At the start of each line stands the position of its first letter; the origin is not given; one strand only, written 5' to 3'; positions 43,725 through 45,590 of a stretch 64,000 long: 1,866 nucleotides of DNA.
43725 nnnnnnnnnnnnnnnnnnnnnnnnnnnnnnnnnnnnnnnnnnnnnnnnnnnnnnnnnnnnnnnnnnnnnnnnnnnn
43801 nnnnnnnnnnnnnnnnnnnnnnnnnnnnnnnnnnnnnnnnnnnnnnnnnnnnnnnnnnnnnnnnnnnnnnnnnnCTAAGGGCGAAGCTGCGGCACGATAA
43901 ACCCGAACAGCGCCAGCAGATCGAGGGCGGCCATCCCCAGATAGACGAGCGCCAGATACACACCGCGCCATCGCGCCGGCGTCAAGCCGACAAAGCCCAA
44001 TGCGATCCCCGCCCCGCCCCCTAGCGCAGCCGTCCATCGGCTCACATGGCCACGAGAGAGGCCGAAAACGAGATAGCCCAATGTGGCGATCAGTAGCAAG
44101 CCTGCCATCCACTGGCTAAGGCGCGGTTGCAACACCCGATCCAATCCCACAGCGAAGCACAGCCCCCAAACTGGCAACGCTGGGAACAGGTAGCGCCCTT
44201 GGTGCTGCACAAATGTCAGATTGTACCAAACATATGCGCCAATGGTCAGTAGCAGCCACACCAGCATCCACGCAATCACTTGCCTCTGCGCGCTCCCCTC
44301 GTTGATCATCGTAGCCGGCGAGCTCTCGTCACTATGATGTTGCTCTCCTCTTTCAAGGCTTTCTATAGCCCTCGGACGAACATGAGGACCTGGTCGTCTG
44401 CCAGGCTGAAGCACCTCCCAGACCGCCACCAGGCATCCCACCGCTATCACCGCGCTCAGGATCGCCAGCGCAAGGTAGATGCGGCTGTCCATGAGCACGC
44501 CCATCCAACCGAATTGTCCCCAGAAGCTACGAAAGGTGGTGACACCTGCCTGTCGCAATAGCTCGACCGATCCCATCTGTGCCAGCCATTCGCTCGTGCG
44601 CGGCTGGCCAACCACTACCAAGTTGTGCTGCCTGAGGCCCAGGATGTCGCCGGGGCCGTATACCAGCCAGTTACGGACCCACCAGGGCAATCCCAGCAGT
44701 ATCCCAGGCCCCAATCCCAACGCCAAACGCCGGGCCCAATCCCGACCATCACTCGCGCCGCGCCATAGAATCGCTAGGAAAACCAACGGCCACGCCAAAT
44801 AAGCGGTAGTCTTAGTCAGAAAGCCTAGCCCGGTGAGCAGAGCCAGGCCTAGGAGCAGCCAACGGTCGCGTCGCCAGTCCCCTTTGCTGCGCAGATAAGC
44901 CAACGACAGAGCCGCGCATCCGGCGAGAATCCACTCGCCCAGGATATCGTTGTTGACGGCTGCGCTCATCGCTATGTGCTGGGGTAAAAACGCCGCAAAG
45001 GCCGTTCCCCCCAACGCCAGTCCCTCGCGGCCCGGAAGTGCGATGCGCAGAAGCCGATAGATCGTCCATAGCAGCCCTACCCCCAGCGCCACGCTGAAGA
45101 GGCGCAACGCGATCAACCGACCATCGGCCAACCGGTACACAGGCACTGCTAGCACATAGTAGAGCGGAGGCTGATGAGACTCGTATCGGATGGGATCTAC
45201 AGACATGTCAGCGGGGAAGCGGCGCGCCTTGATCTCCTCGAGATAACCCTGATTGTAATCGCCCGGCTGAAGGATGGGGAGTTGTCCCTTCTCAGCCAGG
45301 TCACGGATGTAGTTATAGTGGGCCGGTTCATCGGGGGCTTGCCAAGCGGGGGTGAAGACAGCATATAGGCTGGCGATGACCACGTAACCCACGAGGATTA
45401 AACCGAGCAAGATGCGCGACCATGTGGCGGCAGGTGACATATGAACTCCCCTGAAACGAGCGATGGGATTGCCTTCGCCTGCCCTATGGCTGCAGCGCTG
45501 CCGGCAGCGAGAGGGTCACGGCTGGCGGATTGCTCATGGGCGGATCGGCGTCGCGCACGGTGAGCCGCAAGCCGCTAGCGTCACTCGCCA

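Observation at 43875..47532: Putative protein O-glycosylation pair: PMT-like membrane glycosyltransferase co-operonic with a giant Thr/Pro-rich surface protein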

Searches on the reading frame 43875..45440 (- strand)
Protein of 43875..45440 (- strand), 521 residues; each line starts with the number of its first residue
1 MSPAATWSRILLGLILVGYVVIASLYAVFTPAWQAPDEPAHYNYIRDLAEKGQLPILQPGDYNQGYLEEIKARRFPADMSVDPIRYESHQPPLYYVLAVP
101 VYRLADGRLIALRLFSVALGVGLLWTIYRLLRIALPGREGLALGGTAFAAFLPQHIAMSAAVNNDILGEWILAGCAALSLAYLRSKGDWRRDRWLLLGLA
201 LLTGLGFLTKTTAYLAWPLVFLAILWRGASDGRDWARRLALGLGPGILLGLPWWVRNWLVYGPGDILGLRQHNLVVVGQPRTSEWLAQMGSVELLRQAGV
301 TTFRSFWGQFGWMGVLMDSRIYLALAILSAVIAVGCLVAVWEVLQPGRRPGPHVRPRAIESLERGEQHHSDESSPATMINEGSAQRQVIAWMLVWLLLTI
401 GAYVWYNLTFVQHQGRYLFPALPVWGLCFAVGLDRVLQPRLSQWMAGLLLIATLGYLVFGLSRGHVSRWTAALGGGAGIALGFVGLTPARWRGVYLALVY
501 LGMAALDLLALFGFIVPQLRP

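Call 3: search_protein_families(library=pfam, proteins=[window:43875-45440:-], max_evalue=0.1)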
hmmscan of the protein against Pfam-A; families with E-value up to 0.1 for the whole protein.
window:43875-45440:- (521 aa): 3 families
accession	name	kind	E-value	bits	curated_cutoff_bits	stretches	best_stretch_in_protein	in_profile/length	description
PF13231.12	PMT_2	-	2e-09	38.3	26.1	1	90-228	2-133/160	Dolichyl-phosphate-mannose-protein mannosyltransferase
PF09913.15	DUF2142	-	0.0039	16.5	30.1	0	91-422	99-392/395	Predicted membrane protein (DUF2142)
PF11028.14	TMEM260-like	-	0.059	13.6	24.2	0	173-227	120-173/179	Protein O-mannosyl-transferase TMEM260-like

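Call 4: search_protein_families(library=ncbifam, proteins=[window:43875-45440:-], max_evalue=0.1)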
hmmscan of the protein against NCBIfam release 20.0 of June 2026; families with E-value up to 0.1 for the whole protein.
window:43875-45440:- (521 aa): 0 families

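Call 6: search_solved_structures(query=window:43875-45440:-, max_evalue=10, show_alignments=3)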
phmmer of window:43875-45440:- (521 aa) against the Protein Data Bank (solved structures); distinct sequences matched with E-value up to 10: 0.

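Call 7: find_homologous_proteins(query=window:43875-45440:-, max_evalue=0.001)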
Query window:43875-45440:- (521 aa): 5032 proteins with E <= 0.001 among 8000 candidates; the best 120 are listed.
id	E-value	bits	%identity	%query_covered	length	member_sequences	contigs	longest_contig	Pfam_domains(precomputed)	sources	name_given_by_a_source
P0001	0.0e+0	1167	100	100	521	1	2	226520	PF13231.13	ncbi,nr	ncbi:MAG: glycosyltransferase family 39 protein [Anaerolineae bacterium]|nr:glycosyltransferase fami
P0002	5.2e-291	984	85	100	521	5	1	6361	PF13231.13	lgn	-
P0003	6.2e-288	974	85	100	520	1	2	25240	PF13231.13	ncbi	-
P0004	2.9e-276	936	79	100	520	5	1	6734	PF13231.13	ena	-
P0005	2.8e-194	665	63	99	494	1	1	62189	PF13231.13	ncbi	-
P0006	5.1e-191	654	62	98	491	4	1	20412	PF02366.25,PF13231.13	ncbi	-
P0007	1.2e-188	646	60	98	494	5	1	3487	PF02366.25,PF09913.16,PF13231.13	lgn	-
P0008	3.7e-182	625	59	99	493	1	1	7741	PF13231.13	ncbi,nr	ncbi:MAG: glycosyltransferase family 39 protein [Anaerolineae bacterium]|nr:glycosyltransferase fami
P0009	5.3e-176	605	57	99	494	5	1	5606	PF13231.13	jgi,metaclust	metaclust:\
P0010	3.1e-173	596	58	99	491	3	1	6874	-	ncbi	-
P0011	6.2e-172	591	57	99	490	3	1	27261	-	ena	-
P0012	2.0e-136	474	48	99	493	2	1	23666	PF20176.4,PF02366.25,PF09913.16,PF13231.13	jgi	jgi:4-amino-4-deoxy-L-arabinose transferase-like glycosyltransferase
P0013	3.1e-133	464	50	98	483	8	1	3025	PF02366.25,PF13231.13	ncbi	-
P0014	9.4e-132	459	48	99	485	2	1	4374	PF13231.13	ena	-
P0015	4.3e-130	453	47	99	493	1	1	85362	PF02366.25,PF13231.13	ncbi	-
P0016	1.4e-129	452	49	100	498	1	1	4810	PF09913.16,PF13231.13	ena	-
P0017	2.1e-127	444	47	97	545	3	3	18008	PF13231.13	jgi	jgi:4-amino-4-deoxy-L-arabinose transferase-like glycosyltransferase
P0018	2.8e-127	444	45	100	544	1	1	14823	PF13231.13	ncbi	-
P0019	2.9e-127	444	55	59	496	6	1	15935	PF09913.16,PF13231.13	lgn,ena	-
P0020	3.0e-127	444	48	98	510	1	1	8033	PF13231.13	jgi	-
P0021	3.2e-127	444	50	98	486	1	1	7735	PF09913.16,PF13231.13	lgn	-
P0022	3.3e-127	444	47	100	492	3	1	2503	PF09913.16,PF13231.13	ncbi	-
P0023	1.6e-126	441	48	99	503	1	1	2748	PF09913.16,PF13231.13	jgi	jgi:4-amino-4-deoxy-L-arabinose transferase-like glycosyltransferase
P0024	1.9e-126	441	47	97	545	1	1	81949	PF09913.16,PF13231.13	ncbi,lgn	-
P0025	1.9e-125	438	48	98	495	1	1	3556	PF09913.16,PF13231.13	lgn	-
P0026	2.0e-125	438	47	99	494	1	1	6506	PF20176.4,PF02366.25,PF13231.13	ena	-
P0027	2.4e-125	438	47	97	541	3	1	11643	PF13231.13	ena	-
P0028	2.4e-125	438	48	100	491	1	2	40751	PF09913.16,PF13231.13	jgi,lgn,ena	-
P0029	2.9e-125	437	44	98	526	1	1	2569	PF09913.16,PF13231.13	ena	-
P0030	4.5e-125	437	47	98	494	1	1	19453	PF09913.16,PF13231.13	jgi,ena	-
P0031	5.7e-125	436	46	98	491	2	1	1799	PF09913.16,PF13231.13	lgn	-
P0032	7.9e-125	436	58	56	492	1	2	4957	PF09913.16,PF13231.13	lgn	-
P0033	1.0e-124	435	47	100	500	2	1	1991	PF09913.16,PF13231.13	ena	-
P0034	1.0e-124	435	49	95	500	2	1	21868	PF09913.16,PF13231.13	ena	-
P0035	1.2e-124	435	49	97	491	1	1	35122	PF09913.16,PF13231.13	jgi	-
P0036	1.4e-124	435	49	100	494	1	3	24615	PF13231.13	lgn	-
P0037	1.5e-124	435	49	98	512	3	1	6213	PF02366.25,PF09913.16,PF13231.13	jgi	jgi:4-amino-4-deoxy-L-arabinose transferase-like glycosyltransferase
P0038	2.0e-124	435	44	97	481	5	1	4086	PF13231.13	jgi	jgi:4-amino-4-deoxy-L-arabinose transferase-like glycosyltransferase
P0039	6.5e-124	433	45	98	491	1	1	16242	PF09913.16,PF13231.13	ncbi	-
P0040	6.9e-124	433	48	94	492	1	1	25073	PF13231.13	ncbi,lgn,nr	ncbi:MAG: glycosyltransferase family 39 protein [Chloroflexota bacterium]|nr:glycosyltransferase fam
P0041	3.0e-123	431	49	97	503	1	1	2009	PF09913.16,PF13231.13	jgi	-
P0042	4.7e-123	430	46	98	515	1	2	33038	PF09913.16,PF13231.13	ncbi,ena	-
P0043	5.4e-123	430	57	34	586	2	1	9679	PF09913.16,PF13231.13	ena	-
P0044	7.6e-123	429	48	100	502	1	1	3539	PF09913.16,PF13231.13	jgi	jgi:4-amino-4-deoxy-L-arabinose transferase-like glycosyltransferase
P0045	1.3e-122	429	47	96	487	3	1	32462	PF13231.13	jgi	-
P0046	1.3e-122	428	46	97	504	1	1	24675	PF09913.16,PF13231.13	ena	-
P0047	1.6e-122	428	46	100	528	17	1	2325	PF02366.25,PF13231.13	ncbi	-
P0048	8.1e-122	426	44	98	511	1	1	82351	PF09913.16,PF13231.13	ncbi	-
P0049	8.3e-122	426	46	100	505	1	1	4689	PF09913.16,PF13231.13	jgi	-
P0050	1.1e-121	425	46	97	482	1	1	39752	PF02366.25,PF13231.13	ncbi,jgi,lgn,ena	-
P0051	1.1e-121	425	48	98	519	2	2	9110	PF02366.25,PF09913.16,PF13231.13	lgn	-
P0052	1.3e-121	425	48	100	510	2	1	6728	PF09913.16,PF13231.13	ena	-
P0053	1.5e-121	425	46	97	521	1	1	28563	PF09913.16,PF13231.13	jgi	-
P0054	1.8e-121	425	48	95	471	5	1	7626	PF09913.16,PF13231.13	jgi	-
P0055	1.9e-121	425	44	98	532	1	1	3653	PF09913.16,PF13231.13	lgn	-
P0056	2.4e-121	424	44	97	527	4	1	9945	PF09913.16,PF13231.13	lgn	-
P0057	3.8e-121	424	44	99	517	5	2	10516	PF09913.16,PF13231.13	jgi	-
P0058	7.5e-121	423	46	97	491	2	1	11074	PF09913.16,PF13231.13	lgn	-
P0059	9.0e-121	422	44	98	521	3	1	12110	PF09913.16,PF13231.13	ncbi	-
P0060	1.6e-120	422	45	97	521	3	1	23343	PF13231.13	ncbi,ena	-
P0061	2.5e-120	421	47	98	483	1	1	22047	PF09913.16,PF13231.13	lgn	-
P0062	3.8e-120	420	45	97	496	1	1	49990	PF09913.16,PF13231.13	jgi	-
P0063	4.3e-120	420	45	97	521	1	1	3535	PF13231.13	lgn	-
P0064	4.6e-120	420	60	33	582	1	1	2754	PF09913.16,PF13231.13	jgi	jgi:hypothetical protein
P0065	4.7e-120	420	49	82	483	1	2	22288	PF09913.16,PF13231.13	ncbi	-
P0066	6.5e-120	420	48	100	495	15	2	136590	PF09913.16,PF13231.13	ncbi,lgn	-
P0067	8.6e-120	419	48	98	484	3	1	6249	PF09913.16,PF13231.13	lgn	-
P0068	1.0e-119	419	48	98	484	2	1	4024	PF09913.16,PF13231.13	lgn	-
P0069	1.3e-119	419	46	98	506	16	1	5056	PF09913.16,PF13231.13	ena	-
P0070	1.7e-119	418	49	95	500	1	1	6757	PF09913.16,PF13231.13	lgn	-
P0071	2.4e-119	418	47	98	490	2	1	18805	PF09913.16,PF13231.13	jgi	-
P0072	2.7e-119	418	45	98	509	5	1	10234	PF13231.13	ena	-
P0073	3.6e-119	417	45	99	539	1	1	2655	PF09913.16,PF13231.13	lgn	-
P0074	4.3e-119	417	48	99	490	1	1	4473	PF09913.16,PF13231.13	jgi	jgi:4-amino-4-deoxy-L-arabinose transferase-like glycosyltransferase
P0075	4.7e-119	417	44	100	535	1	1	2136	PF09913.16,PF13231.13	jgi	jgi:4-amino-4-deoxy-L-arabinose transferase-like glycosyltransferase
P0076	5.4e-119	417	43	98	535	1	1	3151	PF09913.16,PF13231.13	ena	-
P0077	9.5e-119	416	45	98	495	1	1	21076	PF09913.16,PF13231.13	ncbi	-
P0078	1.2e-118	415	46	97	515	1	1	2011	PF09913.16,PF13231.13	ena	-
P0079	1.7e-118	415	46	98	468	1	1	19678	PF09913.16,PF13231.13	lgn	-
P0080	3.5e-118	414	44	98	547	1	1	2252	PF13231.13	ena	-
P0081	3.6e-118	414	45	100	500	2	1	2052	PF09913.16,PF13231.13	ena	-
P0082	4.0e-118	414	44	98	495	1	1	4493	PF09913.16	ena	-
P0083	4.2e-118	414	46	100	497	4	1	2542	PF09913.16,PF13231.13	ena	-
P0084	4.4e-118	414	44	97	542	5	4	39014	PF13231.13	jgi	jgi:4-amino-4-deoxy-L-arabinose transferase-like glycosyltransferase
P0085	6.1e-118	413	44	98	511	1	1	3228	PF09913.16,PF13231.13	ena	-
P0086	7.1e-118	413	45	98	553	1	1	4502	PF13231.13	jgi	jgi:4-amino-4-deoxy-L-arabinose transferase-like glycosyltransferase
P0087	8.4e-118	413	48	97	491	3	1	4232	PF09913.16,PF13231.13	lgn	-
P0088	8.9e-118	413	44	97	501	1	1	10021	PF09913.16,PF13231.13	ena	-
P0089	1.1e-117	412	50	82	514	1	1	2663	PF13231.13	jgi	-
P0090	1.5e-117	412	55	62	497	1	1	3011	PF02366.25,PF13231.13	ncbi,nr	ncbi:MAG: glycosyltransferase family 39 protein [Chloroflexi bacterium]|nr:glycosyltransferase famil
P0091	1.8e-117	412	45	100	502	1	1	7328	PF13231.13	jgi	jgi:4-amino-4-deoxy-L-arabinose transferase-like glycosyltransferase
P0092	2.0e-117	411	45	100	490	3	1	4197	PF09913.16,PF13231.13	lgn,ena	-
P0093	2.3e-117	411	43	97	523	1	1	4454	PF09913.16,PF13231.13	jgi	jgi:hypothetical protein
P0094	2.4e-117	411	47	98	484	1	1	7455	PF09913.16,PF13231.13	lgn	-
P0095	2.8e-117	411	46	95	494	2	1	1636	PF13231.13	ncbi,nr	ncbi:MAG TPA: hypothetical protein EYP04_00320 [Anaerolineae bacterium]|nr:hypothetical protein [Ana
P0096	3.4e-117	411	43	97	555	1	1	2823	PF13231.13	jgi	-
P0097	3.5e-117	411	45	100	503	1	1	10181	PF13231.13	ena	-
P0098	4.4e-117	410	44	98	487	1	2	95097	PF09913.16,PF13231.13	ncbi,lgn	-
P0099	7.9e-117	409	47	98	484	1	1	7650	PF09913.16,PF13231.13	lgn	-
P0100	8.4e-117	409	44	98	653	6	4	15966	PF13231.13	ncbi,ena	-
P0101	1.1e-116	409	43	100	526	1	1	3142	PF09913.16,PF13231.13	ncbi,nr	ncbi:MAG: glycosyltransferase family 39 protein [Anaerolineales bacterium]|nr:glycosyltransferase fa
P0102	1.3e-116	409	44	99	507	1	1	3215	PF13231.13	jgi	jgi:4-amino-4-deoxy-L-arabinose transferase-like glycosyltransferase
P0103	1.5e-116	409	61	31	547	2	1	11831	PF13231.13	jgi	-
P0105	2.4e-116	408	44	98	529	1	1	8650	PF02366.25,PF13231.13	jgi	jgi:4-amino-4-deoxy-L-arabinose transferase-like glycosyltransferase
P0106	2.4e-116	408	47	95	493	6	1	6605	PF09913.16,PF13231.13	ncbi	ncbi:MAG: DUF2142 domain-containing protein [Anaerolineae bacterium]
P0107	2.5e-116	408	43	97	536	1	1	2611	PF09913.16,PF13231.13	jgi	jgi:4-amino-4-deoxy-L-arabinose transferase-like glycosyltransferase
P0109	2.7e-116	408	46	96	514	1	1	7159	PF13231.13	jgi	-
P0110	2.9e-116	408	47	98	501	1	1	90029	PF02366.25,PF09913.16,PF13231.13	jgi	-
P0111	3.0e-116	407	46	97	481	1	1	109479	PF13231.13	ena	-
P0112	3.0e-116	407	45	97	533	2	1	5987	PF09913.16,PF13231.13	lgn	-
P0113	3.1e-116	407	42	51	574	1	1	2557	PF09913.16,PF13231.13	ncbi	-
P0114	3.3e-116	407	44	97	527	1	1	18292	PF13231.13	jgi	jgi:4-amino-4-deoxy-L-arabinose transferase-like glycosyltransferase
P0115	3.4e-116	407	45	97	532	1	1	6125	PF09913.16,PF13231.13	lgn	-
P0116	3.6e-116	407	45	98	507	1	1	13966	PF09913.16,PF13231.13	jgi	jgi:hypothetical protein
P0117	4.0e-116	407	47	98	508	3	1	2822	PF02366.25,PF09913.16,PF13231.13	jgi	-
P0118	7.9e-116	406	46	99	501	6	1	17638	PF09913.16,PF13231.13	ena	-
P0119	8.7e-116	406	44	99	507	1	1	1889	PF13231.13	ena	-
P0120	9.1e-116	406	42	98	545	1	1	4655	PF09913.16,PF13231.13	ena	-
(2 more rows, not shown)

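Call 9: find_encoding_contigs(protein=P0005, flank=6000, max_places=3)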
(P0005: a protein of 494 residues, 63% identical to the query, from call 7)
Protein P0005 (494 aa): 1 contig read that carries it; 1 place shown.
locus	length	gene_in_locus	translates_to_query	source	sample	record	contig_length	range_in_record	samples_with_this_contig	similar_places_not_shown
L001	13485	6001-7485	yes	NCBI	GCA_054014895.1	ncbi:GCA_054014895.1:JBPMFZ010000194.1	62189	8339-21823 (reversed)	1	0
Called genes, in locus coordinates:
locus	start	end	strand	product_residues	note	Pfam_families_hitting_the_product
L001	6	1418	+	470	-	PF13727:CoA_binding_3, PF02397:Bac_transf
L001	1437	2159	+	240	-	-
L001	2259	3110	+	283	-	PF02645:DegV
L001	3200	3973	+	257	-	PF03745:DUF309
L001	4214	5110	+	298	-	-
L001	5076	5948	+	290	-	PF11611:DUF4352 (weak)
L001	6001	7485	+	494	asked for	PF13231:PMT_2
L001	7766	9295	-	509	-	-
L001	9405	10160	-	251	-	PF00072:Response_reg, PF00486:Trans_reg_C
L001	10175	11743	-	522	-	PF01590:GAF, PF13185:GAF_2, PF13492:GAF_3, PF00989:PAS, PF13188:PAS_8, PF08448:PAS_4, PF13426:PAS_9, PF00512:HisKA, +2 more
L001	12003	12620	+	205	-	PF06971:Put_DNA-bind_N, PF01408:GFO_IDH_MocA (weak), PF02629:CoA_binding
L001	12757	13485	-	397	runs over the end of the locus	PF08331:QueG_DUF1730, PF13484:Fer4_16, PF13646:HEAT_2, PF13513:HEAT_EZ (weak)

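Call 10: find_encoding_contigs(protein=P0003, flank=6000, max_places=3)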
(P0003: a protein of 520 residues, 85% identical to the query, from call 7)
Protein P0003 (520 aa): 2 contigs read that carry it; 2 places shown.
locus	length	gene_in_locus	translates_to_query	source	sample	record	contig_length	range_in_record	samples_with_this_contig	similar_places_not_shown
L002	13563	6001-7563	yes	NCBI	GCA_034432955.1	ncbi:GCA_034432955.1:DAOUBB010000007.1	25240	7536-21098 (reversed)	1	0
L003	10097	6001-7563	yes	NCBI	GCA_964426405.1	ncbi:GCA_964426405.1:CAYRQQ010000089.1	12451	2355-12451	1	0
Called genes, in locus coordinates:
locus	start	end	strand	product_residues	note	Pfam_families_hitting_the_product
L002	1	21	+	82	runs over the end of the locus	-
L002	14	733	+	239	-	PF03734:YkuD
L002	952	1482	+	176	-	PF12705:PDDEXK_1, PF01930:Cas_Cas4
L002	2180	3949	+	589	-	PF00133:tRNA-synt_1, PF01406:tRNA-synt_1e (faint), PF09334:tRNA-synt_1g, PF08264:Anticodon_1 (weak), PF19303:Anticodon_3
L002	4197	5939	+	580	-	-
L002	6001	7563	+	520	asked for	PF13231:PMT_2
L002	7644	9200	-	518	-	PF01590:GAF, PF13185:GAF_2, PF13492:GAF_3, PF00989:PAS, PF08448:PAS_4, PF13188:PAS_8, PF13426:PAS_9, PF00512:HisKA, +2 more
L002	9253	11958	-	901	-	PF00330:Aconitase, PF00694:Aconitase_C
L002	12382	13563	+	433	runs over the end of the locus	PF00919:UPF0004, PF04055:Radical_SAM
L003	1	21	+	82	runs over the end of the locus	-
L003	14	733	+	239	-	PF03734:YkuD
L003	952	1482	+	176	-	PF12705:PDDEXK_1, PF01930:Cas_Cas4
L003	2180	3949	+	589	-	PF00133:tRNA-synt_1, PF01406:tRNA-synt_1e (faint), PF09334:tRNA-synt_1g, PF08264:Anticodon_1 (weak), PF19303:Anticodon_3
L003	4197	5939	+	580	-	-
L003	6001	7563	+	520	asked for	PF13231:PMT_2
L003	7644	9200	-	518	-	PF01590:GAF, PF13185:GAF_2, PF13492:GAF_3, PF00989:PAS, PF08448:PAS_4, PF13188:PAS_8, PF13426:PAS_9, PF00512:HisKA, +2 more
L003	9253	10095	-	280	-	?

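Call 11: find_encoding_contigs(protein=P0015, flank=5000, max_places=2)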
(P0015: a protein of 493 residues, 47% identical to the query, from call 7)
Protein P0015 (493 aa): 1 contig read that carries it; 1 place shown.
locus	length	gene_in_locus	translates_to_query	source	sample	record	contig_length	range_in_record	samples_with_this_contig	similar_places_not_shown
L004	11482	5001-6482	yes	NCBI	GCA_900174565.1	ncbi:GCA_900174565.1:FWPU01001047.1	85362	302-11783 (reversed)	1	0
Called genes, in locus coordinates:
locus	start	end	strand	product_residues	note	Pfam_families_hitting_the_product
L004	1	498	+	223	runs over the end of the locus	PF02586:SRAP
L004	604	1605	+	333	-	PF00005:ABC_tran, PF13304:AAA_21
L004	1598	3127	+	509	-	PF12679:ABC2_membrane_2, PF12698:ABC2_membrane_3, PF01061:ABC2_membrane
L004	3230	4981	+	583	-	PF00133:tRNA-synt_1, PF01406:tRNA-synt_1e (faint), PF09334:tRNA-synt_1g, PF19303:Anticodon_3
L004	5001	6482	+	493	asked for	PF02366:PMT, PF13231:PMT_2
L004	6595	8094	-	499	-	-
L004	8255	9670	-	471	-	PF13727:CoA_binding_3, PF02397:Bac_transf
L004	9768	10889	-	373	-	PF13439:Glyco_transf_4, PF13579:Glyco_trans_4_4, PF09314:DUF1972, PF00534:Glycos_transf_1, PF13692:Glyco_trans_1_4, PF13524:Glyco_trans_1_2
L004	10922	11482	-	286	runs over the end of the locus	?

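Call 12: find_encoding_contigs(protein=P0066, flank=5000, max_places=2)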
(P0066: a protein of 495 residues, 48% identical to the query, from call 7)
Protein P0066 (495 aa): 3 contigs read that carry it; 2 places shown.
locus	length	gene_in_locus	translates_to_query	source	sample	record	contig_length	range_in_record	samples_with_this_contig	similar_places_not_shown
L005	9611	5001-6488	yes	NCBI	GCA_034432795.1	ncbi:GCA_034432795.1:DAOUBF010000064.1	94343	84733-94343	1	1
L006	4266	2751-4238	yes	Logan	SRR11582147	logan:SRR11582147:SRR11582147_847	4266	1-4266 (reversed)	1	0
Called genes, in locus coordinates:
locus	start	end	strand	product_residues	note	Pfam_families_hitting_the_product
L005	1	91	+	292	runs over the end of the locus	PF01261:AP_endonuc_2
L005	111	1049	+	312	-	PF00701:DHDPS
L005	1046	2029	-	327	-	PF01073:3Beta_HSD, PF01370:Epimerase, PF02719:Polysacc_synt_2 (weak), PF04321:RmlD_sub_bind, PF05368:NmrA, PF13460:NAD_binding_10, PF16363:GDP_Man_Dehyd, PF07993:NAD_binding_4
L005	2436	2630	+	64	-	-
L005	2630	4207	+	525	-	-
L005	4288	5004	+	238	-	PF02616:SMC_ScpA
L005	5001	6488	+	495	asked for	PF09913:DUF2142 (weak), PF13231:PMT_2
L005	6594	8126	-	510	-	PF12072:RNase_Y_N, PF28068:Scy (weak), PF00013:KH_1 (weak), PF01966:HD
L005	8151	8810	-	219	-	PF27462:RecX_N, PF04695:Pex14_N (faint), PF21982:RecX_HTH1, PF02631:RecX_HTH2, PF21981:RecX_HTH3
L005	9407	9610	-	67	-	?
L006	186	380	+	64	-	-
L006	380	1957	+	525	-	-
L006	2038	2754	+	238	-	PF02616:SMC_ScpA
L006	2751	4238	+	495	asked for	PF09913:DUF2142 (weak), PF13231:PMT_2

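Call 13: find_encoding_contigs(protein=P0024, flank=5000, max_places=2)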
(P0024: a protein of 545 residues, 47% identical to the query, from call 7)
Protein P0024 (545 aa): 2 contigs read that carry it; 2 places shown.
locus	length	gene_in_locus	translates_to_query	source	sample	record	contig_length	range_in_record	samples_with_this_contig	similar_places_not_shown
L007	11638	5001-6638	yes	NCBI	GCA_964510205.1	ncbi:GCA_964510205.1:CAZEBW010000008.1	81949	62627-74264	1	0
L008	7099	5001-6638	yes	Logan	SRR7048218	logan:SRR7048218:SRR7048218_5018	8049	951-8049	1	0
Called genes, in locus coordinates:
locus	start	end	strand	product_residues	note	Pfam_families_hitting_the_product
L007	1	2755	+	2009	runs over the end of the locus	PF13620:CarboxypepD_reg (faint), PF01839:FG-GAP (faint), PF13517:FG-GAP_3, PF14783:BBS2_Mid (faint), PF23743:Beta-prop_BBS7 (faint), PF13517:FG-GAP_3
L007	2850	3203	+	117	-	-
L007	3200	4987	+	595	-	PF00133:tRNA-synt_1 (weak), PF09334:tRNA-synt_1g, PF19303:Anticodon_3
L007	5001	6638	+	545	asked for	PF09913:DUF2142 (weak), PF13231:PMT_2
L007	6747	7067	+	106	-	-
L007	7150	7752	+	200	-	PF02887:PK_C (weak)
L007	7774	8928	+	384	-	PF04055:Radical_SAM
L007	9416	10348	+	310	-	-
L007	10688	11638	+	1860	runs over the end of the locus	PF24517:CBM96, PF00688:TGFb_propeptide (weak), PF08329:ChitinaseA_N (faint), PF07705:CARDB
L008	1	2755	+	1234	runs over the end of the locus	?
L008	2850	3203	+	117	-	-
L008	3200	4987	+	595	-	PF00133:tRNA-synt_1 (weak), PF09334:tRNA-synt_1g, PF19303:Anticodon_3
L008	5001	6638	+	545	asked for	PF09913:DUF2142 (weak), PF13231:PMT_2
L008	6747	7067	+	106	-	-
